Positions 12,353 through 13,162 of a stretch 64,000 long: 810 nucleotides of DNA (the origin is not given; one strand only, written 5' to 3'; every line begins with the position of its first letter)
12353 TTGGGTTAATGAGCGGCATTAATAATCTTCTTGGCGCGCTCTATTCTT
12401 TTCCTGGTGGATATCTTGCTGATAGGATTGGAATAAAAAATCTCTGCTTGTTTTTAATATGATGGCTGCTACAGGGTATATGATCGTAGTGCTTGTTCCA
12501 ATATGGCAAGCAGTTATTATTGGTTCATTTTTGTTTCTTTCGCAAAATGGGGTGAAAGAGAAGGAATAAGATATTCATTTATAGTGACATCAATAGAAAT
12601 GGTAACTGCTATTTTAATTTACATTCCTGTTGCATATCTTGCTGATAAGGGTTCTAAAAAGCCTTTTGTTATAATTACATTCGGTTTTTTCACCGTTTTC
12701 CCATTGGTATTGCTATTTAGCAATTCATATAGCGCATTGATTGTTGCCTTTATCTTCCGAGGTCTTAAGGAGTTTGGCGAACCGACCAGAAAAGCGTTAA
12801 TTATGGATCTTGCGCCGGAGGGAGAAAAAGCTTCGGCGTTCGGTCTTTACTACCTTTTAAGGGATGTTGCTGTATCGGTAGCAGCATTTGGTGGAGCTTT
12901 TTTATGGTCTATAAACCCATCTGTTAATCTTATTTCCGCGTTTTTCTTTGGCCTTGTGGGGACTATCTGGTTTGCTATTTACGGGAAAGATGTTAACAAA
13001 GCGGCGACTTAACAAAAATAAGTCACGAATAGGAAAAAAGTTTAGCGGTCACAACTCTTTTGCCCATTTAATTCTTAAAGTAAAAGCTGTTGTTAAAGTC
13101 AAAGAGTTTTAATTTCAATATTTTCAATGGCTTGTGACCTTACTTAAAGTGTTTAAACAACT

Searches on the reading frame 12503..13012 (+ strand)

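Call 7: search_protein_families(library=pfam, proteins=[window:12503-13012:+], max_evalue=0.01)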
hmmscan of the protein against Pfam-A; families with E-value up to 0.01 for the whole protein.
window:12503-13012:+ (169 aa): 1 family
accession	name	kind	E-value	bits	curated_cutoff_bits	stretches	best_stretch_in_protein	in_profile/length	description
PF07690.21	MFS_1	-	8.8e-12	45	33.4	1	28-160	37-172/347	Major Facilitator Superfamily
